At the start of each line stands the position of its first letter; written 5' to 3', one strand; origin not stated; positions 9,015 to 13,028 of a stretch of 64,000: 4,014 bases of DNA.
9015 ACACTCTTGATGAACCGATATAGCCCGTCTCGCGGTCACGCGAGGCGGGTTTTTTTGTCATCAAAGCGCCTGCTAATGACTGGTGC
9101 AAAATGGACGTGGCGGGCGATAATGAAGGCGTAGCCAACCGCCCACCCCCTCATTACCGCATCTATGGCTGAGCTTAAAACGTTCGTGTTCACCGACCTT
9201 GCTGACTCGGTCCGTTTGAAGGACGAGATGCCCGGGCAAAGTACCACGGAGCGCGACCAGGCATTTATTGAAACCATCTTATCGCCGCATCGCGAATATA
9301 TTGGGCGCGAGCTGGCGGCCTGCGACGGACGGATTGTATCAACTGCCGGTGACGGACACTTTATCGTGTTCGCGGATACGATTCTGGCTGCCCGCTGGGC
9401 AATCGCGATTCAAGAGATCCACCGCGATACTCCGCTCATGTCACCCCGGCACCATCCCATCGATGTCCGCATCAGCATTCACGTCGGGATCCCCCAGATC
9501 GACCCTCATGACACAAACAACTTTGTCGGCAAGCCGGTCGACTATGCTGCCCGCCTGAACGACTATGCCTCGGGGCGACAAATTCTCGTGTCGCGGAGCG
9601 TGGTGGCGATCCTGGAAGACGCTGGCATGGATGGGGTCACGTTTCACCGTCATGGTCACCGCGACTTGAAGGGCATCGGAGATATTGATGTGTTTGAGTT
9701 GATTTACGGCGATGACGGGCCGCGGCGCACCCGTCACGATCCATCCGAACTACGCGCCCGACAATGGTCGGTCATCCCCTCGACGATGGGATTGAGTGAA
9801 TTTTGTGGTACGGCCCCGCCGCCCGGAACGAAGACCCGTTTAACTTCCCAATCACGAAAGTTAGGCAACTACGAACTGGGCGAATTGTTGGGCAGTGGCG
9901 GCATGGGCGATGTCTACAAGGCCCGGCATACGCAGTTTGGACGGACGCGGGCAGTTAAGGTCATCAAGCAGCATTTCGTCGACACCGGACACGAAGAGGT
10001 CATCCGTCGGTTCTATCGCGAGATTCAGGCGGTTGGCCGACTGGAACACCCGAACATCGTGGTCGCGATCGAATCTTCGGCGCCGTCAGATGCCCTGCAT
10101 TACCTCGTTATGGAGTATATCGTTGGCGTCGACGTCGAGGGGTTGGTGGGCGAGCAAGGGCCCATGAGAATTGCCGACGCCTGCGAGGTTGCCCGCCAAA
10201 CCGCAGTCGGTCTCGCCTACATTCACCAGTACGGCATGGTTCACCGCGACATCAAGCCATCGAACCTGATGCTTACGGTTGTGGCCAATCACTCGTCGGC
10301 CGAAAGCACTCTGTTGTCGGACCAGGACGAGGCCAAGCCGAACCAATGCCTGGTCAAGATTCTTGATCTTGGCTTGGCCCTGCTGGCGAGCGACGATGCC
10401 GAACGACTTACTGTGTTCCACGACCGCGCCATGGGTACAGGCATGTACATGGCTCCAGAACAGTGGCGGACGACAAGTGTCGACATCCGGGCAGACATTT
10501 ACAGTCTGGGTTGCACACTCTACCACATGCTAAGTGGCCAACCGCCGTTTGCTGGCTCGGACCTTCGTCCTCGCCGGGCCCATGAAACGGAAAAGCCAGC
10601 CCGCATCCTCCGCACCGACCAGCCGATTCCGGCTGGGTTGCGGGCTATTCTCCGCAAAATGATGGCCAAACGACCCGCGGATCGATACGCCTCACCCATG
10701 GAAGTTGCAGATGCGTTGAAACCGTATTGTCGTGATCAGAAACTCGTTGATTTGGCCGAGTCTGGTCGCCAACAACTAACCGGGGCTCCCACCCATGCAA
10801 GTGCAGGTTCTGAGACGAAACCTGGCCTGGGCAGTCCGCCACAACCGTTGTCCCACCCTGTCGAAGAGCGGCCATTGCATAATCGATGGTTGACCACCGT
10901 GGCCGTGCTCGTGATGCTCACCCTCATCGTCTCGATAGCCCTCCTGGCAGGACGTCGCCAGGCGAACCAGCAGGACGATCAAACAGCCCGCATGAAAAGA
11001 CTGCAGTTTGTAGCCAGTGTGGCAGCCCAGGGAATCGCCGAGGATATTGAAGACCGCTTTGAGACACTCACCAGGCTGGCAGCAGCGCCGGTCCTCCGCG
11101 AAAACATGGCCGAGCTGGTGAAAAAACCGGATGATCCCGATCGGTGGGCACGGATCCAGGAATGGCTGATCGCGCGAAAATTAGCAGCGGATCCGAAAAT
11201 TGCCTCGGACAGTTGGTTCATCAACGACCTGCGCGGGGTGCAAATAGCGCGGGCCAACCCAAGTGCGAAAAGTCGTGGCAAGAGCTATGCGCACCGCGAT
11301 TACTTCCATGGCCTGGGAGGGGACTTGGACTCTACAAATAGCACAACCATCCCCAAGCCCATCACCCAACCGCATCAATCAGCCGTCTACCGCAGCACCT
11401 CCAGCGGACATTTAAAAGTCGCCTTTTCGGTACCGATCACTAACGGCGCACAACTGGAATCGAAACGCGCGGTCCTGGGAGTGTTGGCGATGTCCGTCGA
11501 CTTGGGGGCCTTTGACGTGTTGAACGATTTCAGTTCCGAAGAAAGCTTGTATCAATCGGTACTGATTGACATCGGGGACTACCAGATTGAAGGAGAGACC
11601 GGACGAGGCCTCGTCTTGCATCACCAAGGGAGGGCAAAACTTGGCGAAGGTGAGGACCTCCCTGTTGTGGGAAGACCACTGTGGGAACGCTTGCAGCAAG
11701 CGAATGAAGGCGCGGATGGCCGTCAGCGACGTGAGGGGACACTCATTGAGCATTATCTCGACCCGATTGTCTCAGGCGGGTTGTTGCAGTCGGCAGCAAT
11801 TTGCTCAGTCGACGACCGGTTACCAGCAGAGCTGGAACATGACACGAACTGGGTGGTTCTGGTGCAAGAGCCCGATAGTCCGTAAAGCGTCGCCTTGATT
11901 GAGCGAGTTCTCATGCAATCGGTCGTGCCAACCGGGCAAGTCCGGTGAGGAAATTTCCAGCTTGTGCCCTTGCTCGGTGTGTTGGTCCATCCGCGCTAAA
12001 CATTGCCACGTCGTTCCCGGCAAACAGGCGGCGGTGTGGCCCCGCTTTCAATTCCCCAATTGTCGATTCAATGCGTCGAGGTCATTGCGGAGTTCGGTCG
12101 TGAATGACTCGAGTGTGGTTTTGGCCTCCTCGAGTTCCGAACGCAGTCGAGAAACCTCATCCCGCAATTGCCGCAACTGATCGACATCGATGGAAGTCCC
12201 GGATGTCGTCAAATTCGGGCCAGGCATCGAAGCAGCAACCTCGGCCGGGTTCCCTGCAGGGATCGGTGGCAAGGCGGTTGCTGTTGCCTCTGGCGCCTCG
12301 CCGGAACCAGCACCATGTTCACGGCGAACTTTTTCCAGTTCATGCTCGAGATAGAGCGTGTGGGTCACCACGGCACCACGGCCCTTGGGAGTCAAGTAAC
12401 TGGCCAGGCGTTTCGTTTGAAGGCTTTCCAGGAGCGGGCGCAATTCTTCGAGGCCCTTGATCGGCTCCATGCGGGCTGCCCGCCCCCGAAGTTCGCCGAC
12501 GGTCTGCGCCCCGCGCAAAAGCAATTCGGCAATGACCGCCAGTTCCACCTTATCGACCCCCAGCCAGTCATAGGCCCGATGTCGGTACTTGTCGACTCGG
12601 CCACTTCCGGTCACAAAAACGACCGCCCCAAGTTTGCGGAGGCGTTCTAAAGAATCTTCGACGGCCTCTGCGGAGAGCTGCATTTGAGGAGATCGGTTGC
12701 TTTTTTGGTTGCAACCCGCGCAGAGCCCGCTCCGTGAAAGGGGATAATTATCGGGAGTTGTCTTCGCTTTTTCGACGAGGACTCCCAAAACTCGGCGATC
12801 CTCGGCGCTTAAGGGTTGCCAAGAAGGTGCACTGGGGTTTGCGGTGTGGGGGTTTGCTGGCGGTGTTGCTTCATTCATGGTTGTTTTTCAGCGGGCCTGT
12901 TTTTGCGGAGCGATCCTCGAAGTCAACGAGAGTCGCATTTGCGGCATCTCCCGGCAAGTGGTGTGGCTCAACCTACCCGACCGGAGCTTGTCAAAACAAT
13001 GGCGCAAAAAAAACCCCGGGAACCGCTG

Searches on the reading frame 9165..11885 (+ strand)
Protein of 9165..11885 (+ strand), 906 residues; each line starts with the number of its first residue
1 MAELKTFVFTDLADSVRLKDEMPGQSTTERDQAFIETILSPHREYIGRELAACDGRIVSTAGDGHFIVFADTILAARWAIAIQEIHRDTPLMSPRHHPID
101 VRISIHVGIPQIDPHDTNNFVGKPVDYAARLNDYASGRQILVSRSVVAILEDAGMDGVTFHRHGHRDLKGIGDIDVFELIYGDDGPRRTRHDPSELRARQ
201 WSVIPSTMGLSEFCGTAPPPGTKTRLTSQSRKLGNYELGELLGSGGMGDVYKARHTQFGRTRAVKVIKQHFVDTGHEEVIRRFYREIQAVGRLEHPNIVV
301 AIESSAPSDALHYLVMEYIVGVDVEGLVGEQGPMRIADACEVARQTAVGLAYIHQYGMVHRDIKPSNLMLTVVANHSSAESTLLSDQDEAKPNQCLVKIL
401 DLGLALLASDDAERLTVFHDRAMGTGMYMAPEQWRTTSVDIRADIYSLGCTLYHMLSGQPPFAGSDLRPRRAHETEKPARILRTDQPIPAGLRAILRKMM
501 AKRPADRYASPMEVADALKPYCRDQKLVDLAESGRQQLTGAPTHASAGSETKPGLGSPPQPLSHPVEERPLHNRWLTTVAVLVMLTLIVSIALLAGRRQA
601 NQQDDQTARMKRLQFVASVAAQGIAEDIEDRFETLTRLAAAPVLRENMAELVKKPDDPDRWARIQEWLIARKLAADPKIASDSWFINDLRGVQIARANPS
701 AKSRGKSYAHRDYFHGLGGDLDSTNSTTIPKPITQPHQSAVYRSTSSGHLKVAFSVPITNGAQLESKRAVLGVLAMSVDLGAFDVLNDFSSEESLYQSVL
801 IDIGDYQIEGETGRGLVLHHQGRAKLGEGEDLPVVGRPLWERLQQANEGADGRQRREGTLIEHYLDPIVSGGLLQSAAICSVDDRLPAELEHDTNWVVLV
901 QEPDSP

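Call 36: search_protein_families(library=pfam, proteins=[window:9165-11885:+], max_evalue=0.001)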
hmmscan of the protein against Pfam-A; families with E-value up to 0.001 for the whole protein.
window:9165-11885:+ (906 aa): 4 families
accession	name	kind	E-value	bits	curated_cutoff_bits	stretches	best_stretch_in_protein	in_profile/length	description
PF00069.31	Pkinase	-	2.4e-47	162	31.7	1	236-509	1-253/263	Protein kinase domain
PF07714.23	PK_Tyr_Ser-Thr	-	7.1e-29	101.3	23.1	1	237-507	2-248/258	Protein tyrosine and serine/threonine kinase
PF02743.24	dCache_1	-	0.00037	20.5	45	0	619-796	13-169/240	Cache domain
PF00211.25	Guanylate_cyc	-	0.00054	20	21.9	1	51-177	47-179/183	Adenylate and Guanylate cyclase catalytic domain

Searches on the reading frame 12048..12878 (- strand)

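Call 36: search_protein_families(library=pfam, proteins=[window:12048-12878:-], max_evalue=0.001)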
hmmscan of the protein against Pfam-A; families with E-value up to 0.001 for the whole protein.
window:12048-12878:- (276 aa): 1 family
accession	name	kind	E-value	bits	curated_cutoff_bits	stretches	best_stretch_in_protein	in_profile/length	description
PF04337.18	DUF480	-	9.4e-44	149.5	25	1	23-157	1-136/149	Protein of unknown function, DUF480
